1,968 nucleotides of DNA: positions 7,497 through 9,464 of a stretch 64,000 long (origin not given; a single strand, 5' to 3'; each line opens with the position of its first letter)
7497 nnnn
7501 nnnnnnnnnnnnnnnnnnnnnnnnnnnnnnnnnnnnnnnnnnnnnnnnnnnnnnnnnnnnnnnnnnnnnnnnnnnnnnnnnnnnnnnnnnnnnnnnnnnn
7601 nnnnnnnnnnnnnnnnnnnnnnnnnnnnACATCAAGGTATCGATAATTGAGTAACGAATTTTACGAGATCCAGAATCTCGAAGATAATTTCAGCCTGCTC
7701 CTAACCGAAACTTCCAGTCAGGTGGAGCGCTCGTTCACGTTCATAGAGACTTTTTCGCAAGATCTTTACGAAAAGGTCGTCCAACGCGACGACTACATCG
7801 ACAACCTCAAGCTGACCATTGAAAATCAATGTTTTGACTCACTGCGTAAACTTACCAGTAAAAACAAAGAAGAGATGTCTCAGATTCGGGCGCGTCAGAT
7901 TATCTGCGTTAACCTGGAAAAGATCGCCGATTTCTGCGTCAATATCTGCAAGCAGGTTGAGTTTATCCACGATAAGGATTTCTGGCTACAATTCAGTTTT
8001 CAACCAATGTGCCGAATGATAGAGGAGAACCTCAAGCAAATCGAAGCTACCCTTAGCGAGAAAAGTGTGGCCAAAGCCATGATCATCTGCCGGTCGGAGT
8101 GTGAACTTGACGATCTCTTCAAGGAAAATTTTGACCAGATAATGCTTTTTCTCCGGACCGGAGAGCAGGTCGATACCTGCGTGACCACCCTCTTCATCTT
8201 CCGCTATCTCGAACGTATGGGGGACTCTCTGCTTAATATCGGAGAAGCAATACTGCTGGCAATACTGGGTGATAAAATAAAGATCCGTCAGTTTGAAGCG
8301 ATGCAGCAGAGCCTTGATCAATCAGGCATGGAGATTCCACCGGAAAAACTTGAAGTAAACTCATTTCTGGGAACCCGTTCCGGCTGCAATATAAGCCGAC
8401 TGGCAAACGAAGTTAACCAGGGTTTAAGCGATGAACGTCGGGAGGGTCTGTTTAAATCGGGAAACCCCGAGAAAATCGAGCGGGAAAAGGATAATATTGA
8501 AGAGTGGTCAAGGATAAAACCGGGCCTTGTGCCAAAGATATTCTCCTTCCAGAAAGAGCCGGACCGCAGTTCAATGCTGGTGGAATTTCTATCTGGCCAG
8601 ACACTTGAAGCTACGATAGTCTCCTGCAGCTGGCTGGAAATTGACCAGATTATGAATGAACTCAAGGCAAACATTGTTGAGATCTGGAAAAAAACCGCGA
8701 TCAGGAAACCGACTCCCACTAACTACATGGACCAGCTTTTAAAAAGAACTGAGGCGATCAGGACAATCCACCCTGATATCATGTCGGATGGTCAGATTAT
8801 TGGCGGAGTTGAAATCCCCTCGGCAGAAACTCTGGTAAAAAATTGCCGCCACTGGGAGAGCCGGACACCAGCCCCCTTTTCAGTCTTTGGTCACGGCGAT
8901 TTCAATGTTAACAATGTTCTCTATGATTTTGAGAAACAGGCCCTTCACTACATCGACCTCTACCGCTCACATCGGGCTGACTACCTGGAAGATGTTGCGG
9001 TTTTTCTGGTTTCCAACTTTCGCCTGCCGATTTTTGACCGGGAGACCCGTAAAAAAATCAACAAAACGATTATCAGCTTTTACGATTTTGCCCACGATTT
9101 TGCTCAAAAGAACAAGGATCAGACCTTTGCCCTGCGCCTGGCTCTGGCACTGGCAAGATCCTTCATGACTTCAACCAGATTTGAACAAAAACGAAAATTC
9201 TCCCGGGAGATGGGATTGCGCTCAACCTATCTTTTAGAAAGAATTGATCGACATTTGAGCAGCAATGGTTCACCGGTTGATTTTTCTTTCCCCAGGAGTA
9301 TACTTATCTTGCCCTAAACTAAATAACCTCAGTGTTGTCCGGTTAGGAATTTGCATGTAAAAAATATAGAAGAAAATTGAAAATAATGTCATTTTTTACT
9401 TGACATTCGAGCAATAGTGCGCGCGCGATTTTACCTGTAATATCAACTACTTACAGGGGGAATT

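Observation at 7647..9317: Fusion of a PhoU-like domain to a eukaryotic-like/APH-fold kinase domain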

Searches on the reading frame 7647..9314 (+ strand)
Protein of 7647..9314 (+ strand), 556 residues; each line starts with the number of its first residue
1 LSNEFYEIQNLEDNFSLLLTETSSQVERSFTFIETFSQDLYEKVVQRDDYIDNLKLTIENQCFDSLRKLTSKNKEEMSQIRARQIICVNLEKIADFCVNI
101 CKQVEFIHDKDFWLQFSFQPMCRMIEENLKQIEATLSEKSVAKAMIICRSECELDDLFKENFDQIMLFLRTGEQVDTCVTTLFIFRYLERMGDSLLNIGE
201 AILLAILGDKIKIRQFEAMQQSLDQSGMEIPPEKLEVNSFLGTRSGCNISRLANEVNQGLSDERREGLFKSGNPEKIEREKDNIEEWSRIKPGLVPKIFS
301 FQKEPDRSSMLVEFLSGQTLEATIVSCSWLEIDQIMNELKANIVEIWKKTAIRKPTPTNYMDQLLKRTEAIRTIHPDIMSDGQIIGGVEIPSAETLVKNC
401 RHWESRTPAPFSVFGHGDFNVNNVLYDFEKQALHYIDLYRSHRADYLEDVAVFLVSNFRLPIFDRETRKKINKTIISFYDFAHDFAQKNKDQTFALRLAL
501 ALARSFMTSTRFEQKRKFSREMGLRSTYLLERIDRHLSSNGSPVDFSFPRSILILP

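Call 3: search_protein_families(library=pfam, proteins=[window:7647-9314:+], max_evalue=1)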
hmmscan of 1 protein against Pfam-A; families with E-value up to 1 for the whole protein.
window:7647-9314:+ (556 aa): 5 families
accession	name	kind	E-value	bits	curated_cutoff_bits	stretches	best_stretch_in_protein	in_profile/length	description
PF01895.24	PhoU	-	3.4e-24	85.5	23.5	2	19-104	5-89/89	PhoU domain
PF02958.26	EcKL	-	3e-06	27.2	22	1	393-460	196-267/294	Ecdysteroid kinase-like family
PF01636.29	APH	-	4e-06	27.2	23.2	1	402-459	157-214/239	Phosphotransferase enzyme family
PF01633.27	Choline_kinase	-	0.059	13.1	29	1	310-438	68-188/300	Choline/ethanolamine kinase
PF19974.5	TCAD9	-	0.081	12.5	40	1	411-453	296-337/429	Ternary complex associated domain 9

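Call 4: search_protein_families(library=ncbifam, proteins=[window:7647-9314:+], max_evalue=1)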
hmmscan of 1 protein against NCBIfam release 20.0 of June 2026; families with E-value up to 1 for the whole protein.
window:7647-9314:+ (556 aa): 6 families
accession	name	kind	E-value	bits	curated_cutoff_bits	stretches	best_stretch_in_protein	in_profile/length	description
TIGR02135.1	phoU_full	equivalog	2.7e-23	82.7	130.25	1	7-204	6-205/212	phosphate signaling complex protein PhoU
NF008332.0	PRK11115.1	equivalog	3.8e-13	49.5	342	1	24-225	34-236/239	phosphate signaling complex protein PhoU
NF033068.1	APH_3p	equivalog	1.5e-08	34.5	205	1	275-454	48-216/255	APH(3') family aminoglycoside O-phosphotransferase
NF033059.2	APH_3p_I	exception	0.0026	17.2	400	1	295-454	77-229/267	APH(3')-I family aminoglycoside O-phosphotransferase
NF051474.1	APH_3p_Ia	exception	0.013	14.6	625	1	409-454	189-233/271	aminoglycoside O-phosphotransferase APH(3')-Ia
NF033065.0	APH_3p_IVa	exception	0.062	12.8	530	1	409-454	178-222/262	aminoglycoside O-phosphotransferase APH(3')-IVa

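Call 10: find_homologous_proteins(query=window:7647-9314:+, max_evalue=0.00001)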
Query window:7647-9314:+ (556 aa): 1518 proteins with E <= 0.00001 among 8000 candidates; the best 120 are listed.
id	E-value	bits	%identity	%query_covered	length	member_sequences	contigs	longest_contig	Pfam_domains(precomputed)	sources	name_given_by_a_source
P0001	0.0e+0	1248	100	100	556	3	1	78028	PF01895.25,PF02958.27,PF01636.30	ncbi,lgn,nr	ncbi:MAG: PhoU domain-containing protein [Pseudomonadota bacterium]|nr:PhoU domain-containing protei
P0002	1.7e-163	563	47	98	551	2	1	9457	PF01895.25,PF02958.27,PF01636.30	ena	-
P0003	5.7e-162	558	47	98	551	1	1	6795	PF01895.25,PF02958.27,PF01636.30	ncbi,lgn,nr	ncbi:MAG: PhoU domain-containing protein [Thermodesulfobacteriota bacterium]|nr:PhoU domain-containi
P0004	3.0e-161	556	45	98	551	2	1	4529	PF01895.25,PF02958.27,PF01636.30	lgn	-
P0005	2.5e-160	553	46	98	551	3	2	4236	PF01895.25,PF02958.27,PF01636.30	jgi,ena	-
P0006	1.6e-159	550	45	98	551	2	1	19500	PF01895.25,PF02958.27,PF01636.30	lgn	-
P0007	5.8e-158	545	48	94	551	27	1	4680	PF01895.25,PF02958.27,PF01636.30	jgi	-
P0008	1.4e-157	544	47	98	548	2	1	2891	PF01895.25,PF02958.27,PF01636.30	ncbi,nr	ncbi:MAG: phosphotransferase [Desulfosarcina sp.]|nr:phosphotransferase [Desulfobacterales bacterium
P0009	3.0e-157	542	46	98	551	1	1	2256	PF01895.25,PF19974.6,PF02958.27,PF01636.30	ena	-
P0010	2.1e-156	540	47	98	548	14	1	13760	PF01895.25,PF02958.27,PF01636.30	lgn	-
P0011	1.2e-154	534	46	99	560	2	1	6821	PF01895.25,PF02958.27,PF01636.30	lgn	-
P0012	1.6e-154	533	45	98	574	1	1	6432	PF01895.25,PF02958.27,PF01636.30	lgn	-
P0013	2.0e-154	533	46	98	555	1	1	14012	PF01895.25,PF02958.27,PF01636.30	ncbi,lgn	-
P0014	2.8e-154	533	45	98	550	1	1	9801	PF01895.25,PF02958.27,PF01636.30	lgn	-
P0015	1.0e-153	531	45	98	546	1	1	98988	PF01895.25,PF02958.27,PF01636.30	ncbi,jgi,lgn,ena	-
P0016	1.9e-153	530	46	98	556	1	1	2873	PF01895.25,PF02958.27,PF01636.30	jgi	jgi:phosphate uptake regulator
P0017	2.9e-153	529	46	98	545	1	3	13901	PF01895.25,PF02958.27,PF01636.30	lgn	-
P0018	3.9e-153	529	46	98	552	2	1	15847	PF01895.25,PF02958.27,PF01636.30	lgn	-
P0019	4.6e-153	529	45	98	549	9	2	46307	PF01895.25,PF01636.30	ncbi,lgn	-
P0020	7.8e-153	528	46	98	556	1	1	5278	PF01895.25,PF02958.27,PF01636.30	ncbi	-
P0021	1.4e-152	527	45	98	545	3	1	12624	PF01895.25,PF19974.6,PF02958.27,PF01636.30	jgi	jgi:phosphate uptake regulator/aminoglycoside phosphotransferase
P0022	2.3e-152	526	45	98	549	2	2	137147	PF01895.25,PF01636.30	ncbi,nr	ncbi:MAG: phosphotransferase [Proteobacteria bacterium]|nr:phosphotransferase [Pseudomonadota bacter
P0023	4.1e-152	526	45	98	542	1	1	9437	PF01895.25,PF02958.27,PF01636.30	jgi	jgi:phosphate uptake regulator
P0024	4.9e-152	525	45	98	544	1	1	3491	PF01895.25,PF02958.27,PF01636.30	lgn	-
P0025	8.6e-152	524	46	98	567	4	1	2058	PF01895.25,PF02958.27,PF01636.30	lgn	-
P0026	9.6e-152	524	45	98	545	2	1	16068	PF01895.25,PF02958.27,PF01636.30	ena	-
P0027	9.9e-152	524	46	98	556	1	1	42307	PF01895.25,PF01636.30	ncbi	-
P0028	1.3e-151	524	45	98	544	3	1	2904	PF01895.25,PF02958.27,PF01636.30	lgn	-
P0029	1.3e-151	524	45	98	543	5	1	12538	PF01895.25,PF02958.27,PF01636.30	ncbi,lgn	-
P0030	2.8e-151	523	45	98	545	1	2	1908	PF01895.25,PF02958.27,PF01636.30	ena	-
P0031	1.2e-150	521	45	98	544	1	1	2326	PF01895.25,PF02958.27,PF01636.30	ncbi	-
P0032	1.3e-150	521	46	98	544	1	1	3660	PF01895.25,PF02958.27,PF01636.30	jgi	jgi:phosphate uptake regulator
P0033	1.5e-150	520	45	98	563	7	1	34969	PF01895.25,PF02958.27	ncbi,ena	-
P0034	1.7e-150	520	46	95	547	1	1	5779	PF01895.25,PF02958.27,PF01636.30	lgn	-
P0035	1.9e-150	520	45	98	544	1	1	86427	PF01895.25,PF02958.27,PF01636.30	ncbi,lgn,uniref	ncbi:PhoU domain-containing protein [Desulfococcus sp.]|uniref:PhoU domain-containing protein n=1 Ta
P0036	3.2e-150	519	45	98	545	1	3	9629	PF01895.25,PF01636.30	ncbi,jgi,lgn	ncbi:MAG: PhoU domain-containing protein [Desulfobacterales bacterium]|jgi:phosphate uptake regulato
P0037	4.8e-150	519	44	98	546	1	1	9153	PF01895.25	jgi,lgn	jgi:phosphate uptake regulator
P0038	5.2e-150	519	46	98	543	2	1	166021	PF01895.25,PF01636.30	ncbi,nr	ncbi:MAG: phosphotransferase [Deltaproteobacteria bacterium]|nr:phosphotransferase [Deltaproteobacte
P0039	6.5e-150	518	45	98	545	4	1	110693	PF01895.25,PF01633.27,PF02958.27,PF01636.30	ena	-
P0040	1.0e-149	518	44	98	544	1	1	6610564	PF01895.25,PF02958.27,PF01636.30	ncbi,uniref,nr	ncbi:hypothetical protein DENIS_0570 [Desulfonema ishimotonii]|uniref:PhoU domain-containing protein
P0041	1.1e-149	517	45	98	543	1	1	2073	PF01895.25,PF02958.27,PF01636.30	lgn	-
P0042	1.2e-149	517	44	98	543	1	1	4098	PF01895.25,PF02958.27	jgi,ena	-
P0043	1.3e-149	517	45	98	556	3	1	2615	PF01895.25,PF01636.30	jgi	-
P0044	1.4e-149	517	45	98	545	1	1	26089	PF01895.25,PF02958.27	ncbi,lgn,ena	-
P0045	1.9e-149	517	46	98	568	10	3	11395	PF01895.25,PF02958.27,PF01636.30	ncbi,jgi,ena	-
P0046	2.6e-149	516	46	98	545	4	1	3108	PF01895.25,PF02958.27,PF01636.30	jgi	jgi:phosphate uptake regulator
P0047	3.7e-149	516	45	99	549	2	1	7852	PF01895.25,PF01636.30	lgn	-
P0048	4.1e-149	516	45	98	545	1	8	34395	PF01895.25,PF02958.27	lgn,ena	-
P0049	4.8e-149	515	45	98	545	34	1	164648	PF01895.25,PF02958.27,PF01636.30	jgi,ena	jgi:phosphate uptake regulator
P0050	4.8e-149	515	45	98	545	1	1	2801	PF01895.25,PF02958.27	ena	-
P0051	5.1e-149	515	44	99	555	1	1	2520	PF01895.25,PF02958.27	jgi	jgi:phosphate uptake regulator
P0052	6.9e-149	515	48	92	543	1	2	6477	PF01895.25,PF02958.27,PF01636.30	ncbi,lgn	-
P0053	1.1e-148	514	44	98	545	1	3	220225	PF01895.25,PF02958.27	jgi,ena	jgi:phosphate uptake regulator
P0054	1.1e-148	514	43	98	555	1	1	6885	PF01895.25,PF02958.27,PF01636.30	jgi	jgi:phosphate uptake regulator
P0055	1.2e-148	514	45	98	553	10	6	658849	PF01895.25,PF01636.30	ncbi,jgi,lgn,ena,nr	ncbi:MAG: PhoU family transcriptional regulator [Deltaproteobacteria bacterium HGW-Deltaproteobacter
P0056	1.3e-148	514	44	98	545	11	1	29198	PF01895.25,PF01633.27,PF02958.27,PF01636.30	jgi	jgi:phosphate uptake regulator/aminoglycoside phosphotransferase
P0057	1.4e-148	514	45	98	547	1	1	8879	PF01895.25,PF02958.27,PF01636.30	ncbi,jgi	jgi:phosphate uptake regulator/aminoglycoside phosphotransferase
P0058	1.8e-148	513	45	97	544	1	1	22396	PF01895.25,PF02958.27,PF01636.30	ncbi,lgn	-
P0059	1.9e-148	513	45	98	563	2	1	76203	PF01895.25,PF01636.30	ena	-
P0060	2.1e-148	513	46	98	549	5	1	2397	PF01895.25,PF02958.27,PF01636.30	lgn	-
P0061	2.5e-148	513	44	95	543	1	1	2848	PF01895.25,PF02958.27,PF01636.30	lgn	-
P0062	4.8e-148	512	45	98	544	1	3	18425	PF01895.25,PF02958.27,PF01636.30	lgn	-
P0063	4.8e-148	512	43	97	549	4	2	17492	PF01895.25,PF02958.27,PF01636.30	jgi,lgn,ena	-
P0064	5.0e-148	512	45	98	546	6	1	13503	PF01895.25,PF02958.27,PF01636.30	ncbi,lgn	-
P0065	6.1e-148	512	44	98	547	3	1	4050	PF01895.25,PF02958.27,PF01636.30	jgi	jgi:phosphate uptake regulator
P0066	7.8e-148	511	45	98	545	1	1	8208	PF01895.25,PF02958.27,PF01636.30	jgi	jgi:phosphate uptake regulator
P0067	1.0e-147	511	45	97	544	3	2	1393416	PF01895.25,PF02958.27,PF01636.30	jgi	jgi:phosphate uptake regulator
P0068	1.2e-147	511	44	98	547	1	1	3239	PF01895.25,PF02958.27,PF01636.30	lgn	-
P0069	1.3e-147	511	45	98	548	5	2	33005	PF01895.25,PF02958.27,PF01636.30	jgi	-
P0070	1.7e-147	510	44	98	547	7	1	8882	PF01895.25,PF02958.27,PF01636.30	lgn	-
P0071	1.7e-147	510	44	98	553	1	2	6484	PF01895.25,PF02958.27,PF01636.30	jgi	jgi:phosphate uptake regulator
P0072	2.0e-147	510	46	98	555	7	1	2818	PF01895.25,PF02958.27,PF01636.30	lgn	-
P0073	2.8e-147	510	46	98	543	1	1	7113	PF01895.25,PF02958.27,PF01636.30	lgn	-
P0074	3.6e-147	509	44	98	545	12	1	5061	PF01895.25,PF02958.27,PF01636.30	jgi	jgi:phosphate uptake regulator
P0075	3.6e-147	509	44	98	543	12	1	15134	PF01895.25,PF02958.27,PF01636.30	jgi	-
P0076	4.4e-147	509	44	98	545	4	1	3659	PF01895.25,PF02958.27,PF01636.30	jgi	-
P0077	6.0e-147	508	44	98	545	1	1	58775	PF01895.25,PF02958.27,PF01636.30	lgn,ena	-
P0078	7.0e-147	508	43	98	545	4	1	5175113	PF01895.25,PF01636.30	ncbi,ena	-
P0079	1.1e-146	508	44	98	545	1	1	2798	PF01895.25,PF02958.27,PF01636.30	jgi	jgi:phosphate uptake regulator/aminoglycoside phosphotransferase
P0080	1.2e-146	507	44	98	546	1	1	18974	PF01895.25,PF19974.6,PF02958.27,PF01636.30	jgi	jgi:phosphate uptake regulator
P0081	1.6e-146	507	43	95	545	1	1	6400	PF01895.25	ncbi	-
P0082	2.4e-146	506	45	95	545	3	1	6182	PF01895.25,PF02958.27,PF01636.30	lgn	-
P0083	2.6e-146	506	43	98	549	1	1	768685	PF01895.25,PF02958.27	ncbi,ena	-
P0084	3.8e-146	506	42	98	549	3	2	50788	PF01895.25,PF02958.27,PF01636.30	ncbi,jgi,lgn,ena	ncbi:MAG: PhoU domain-containing protein [Desulfurivibrionaceae bacterium]|jgi:phosphate uptake regu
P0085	3.9e-146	506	44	98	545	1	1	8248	PF01895.25,PF02958.27,PF01636.30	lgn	-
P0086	6.0e-146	505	44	98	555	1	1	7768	PF01895.25,PF02958.27,PF01636.30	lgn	-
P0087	6.2e-146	505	42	98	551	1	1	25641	PF01895.25,PF02958.27,PF01636.30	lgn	-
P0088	7.1e-146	505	44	99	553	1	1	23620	PF01895.25,PF01636.30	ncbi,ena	-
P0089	8.1e-146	505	44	97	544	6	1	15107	PF01895.25,PF19974.6,PF02958.27,PF01636.30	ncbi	-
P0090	1.3e-145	504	43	98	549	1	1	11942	PF01895.25,PF02958.27,PF01636.30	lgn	-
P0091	1.5e-145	504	45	98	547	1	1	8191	PF01895.25,PF02958.27,PF01636.30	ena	-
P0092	1.9e-145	504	44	98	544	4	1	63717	PF01895.25,PF02958.27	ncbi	-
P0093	1.9e-145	503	43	98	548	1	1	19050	PF01895.25,PF02958.27,PF01636.30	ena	-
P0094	2.4e-145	503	44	98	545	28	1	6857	PF01895.25,PF02958.27,PF01636.30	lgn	-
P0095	2.4e-145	503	44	98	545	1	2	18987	PF01895.25,PF02958.27,PF01636.30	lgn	-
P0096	2.7e-145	503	43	98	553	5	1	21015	PF01895.25,PF01636.30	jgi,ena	-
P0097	2.9e-145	503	44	98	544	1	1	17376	PF01895.25,PF02958.27,PF01636.30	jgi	jgi:phosphate uptake regulator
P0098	3.0e-145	503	44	98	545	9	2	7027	PF01895.25,PF02958.27,PF01636.30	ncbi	-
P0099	3.1e-145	503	44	98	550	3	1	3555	PF01895.25,PF01636.30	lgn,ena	-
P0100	3.1e-145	503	43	98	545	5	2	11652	PF01895.25,PF02958.27,PF01636.30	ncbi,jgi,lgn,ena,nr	ncbi:MAG TPA: PhoU family transcriptional regulator [Desulfomicrobium sp.]|nr:PhoU family transcript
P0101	3.4e-145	503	44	98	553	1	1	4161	PF01895.25,PF02958.27,PF01636.30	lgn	-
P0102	3.6e-145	503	43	98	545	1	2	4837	PF01895.25,PF02958.27,PF01636.30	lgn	-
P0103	3.7e-145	503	45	98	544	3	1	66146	PF01895.25,PF02958.27,PF01636.30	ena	-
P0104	3.7e-145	503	45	97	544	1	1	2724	PF01895.25,PF02958.27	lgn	-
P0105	5.5e-145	502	45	98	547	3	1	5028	PF01895.25,PF02958.27,PF01636.30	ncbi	ncbi:MAG: PhoU domain-containing protein [Desulfovibrionaceae bacterium]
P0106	6.6e-145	502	45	98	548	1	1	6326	PF01895.25,PF02958.27,PF01636.30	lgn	-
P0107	7.0e-145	502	43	98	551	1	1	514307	PF01895.25,PF02958.27,PF01636.30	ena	-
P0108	7.9e-145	501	43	98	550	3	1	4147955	PF01895.25,PF02958.27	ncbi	ncbi:phosphate signaling complex PhoU family protein [Desulfovibrio caledoniensis]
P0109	8.3e-145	501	43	98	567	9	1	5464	PF01895.25,PF02958.27,PF01636.30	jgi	jgi:phosphate uptake regulator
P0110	8.5e-145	501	43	98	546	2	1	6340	PF01895.25,PF02958.27,PF01636.30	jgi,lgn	jgi:phosphate uptake regulator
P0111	9.2e-145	501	45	98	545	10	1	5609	PF01895.25,PF02958.27,PF01636.30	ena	-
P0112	9.3e-145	501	45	98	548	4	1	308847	PF01895.25,PF02958.27,PF01636.30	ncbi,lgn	-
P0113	9.9e-145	501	45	98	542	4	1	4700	PF01895.25,PF02958.27,PF01636.30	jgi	jgi:phosphate uptake regulator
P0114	1.0e-144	501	42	98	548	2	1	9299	PF01895.25,PF02958.27,PF01636.30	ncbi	-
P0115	1.1e-144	501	44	98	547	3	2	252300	PF01895.25,PF01636.30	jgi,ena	-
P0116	1.2e-144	501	43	98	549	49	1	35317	PF01895.25,PF02958.27,PF01636.30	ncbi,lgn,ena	-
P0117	1.3e-144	501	44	98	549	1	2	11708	PF01895.25,PF02958.27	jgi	-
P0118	1.5e-144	501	44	98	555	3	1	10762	PF01895.25,PF02958.27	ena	-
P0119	2.0e-144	500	44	98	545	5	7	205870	PF01895.25,PF02958.27,PF01636.30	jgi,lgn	jgi:phosphate uptake regulator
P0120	2.1e-144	500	43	98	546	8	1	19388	PF01895.25,PF02958.27,PF01636.30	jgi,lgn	jgi:phosphate uptake regulator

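Call 11: find_encoding_contigs(protein=P0040, flank=10000, max_places=2)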
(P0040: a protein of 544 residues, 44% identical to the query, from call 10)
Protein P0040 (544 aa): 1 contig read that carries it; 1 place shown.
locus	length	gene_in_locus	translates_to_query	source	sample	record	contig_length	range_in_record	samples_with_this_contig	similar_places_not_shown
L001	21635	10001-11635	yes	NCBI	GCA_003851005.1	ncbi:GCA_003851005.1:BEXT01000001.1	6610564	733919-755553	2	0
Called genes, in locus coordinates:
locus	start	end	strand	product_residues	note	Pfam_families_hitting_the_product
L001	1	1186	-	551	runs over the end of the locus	PF00015:MCPsignal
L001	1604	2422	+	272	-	PF12849:PBP_like_2, PF01547:SBP_bac_1, PF13531:SBP_bac_11, PF12727:PBP_like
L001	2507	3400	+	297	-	PF00528:BPD_transp_1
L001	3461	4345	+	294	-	PF00528:BPD_transp_1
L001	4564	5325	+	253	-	PF00005:ABC_tran, PF02463:SMC_N (weak), PF13304:AAA_21 (weak)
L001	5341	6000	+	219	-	PF01895:PhoU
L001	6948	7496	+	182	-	-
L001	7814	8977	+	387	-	-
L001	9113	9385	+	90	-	PF20068:Amphi-Trp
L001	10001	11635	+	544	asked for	PF01895:PhoU, PF01636:APH (faint), PF02958:EcKL (weak)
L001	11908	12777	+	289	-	PF08443:RimK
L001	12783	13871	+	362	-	PF27840:ScmC (weak), PF07475:Hpr_kinase_C (weak)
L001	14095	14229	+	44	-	-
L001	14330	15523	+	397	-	PF01933:CofD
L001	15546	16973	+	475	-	PF03448:MgtE_N, PF00571:CBS, PF01769:MgtE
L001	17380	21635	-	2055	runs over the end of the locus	PF00754:F5_F8_type_C, PF22633:F5_F8_type_C_2, PF00754:F5_F8_type_C, PF22633:F5_F8_type_C_2, PF00754:F5_F8_type_C, PF22633:F5_F8_type_C_2, PF22633:F5_F8_type_C_2, PF13448:DUF4114, +4 more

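Call 12: find_encoding_contigs(protein=P0108, flank=10000, max_places=2)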
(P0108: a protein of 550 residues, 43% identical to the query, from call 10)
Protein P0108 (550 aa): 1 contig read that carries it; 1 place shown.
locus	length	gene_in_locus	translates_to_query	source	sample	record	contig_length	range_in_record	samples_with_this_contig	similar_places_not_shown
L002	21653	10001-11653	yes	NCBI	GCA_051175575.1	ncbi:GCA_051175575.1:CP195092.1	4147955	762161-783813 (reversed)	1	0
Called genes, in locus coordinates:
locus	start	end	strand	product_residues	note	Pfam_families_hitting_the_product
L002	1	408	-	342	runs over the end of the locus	PF00165:HTH_AraC (faint), PF00356:LacI, PF00532:Peripla_BP_1, PF13407:Peripla_BP_4, PF13377:Peripla_BP_3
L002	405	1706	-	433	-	PF10509:GalKase_gal_bdg, PF00288:GHMP_kinases_N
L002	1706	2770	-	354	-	PF01087:GalP_UDP_transf, PF02744:GalP_UDP_tr_C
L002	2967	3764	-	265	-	PF00497:SBP_bac_3 (weak)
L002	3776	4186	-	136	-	-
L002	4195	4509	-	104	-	PF06865:Ppnp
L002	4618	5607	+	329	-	PF01408:GFO_IDH_MocA, PF22725:GFO_IDH_MocA_C3, PF02894:GFO_IDH_MocA_C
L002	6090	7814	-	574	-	PF00149:Metallophos, PF02872:5_nucleotid_C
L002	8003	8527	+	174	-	-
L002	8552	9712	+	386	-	-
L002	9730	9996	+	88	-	PF20068:Amphi-Trp (weak)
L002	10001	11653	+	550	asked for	PF01895:PhoU (weak), PF02958:EcKL (faint)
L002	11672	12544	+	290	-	PF08443:RimK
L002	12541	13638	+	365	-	PF07475:Hpr_kinase_C (weak)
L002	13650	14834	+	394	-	PF01933:CofD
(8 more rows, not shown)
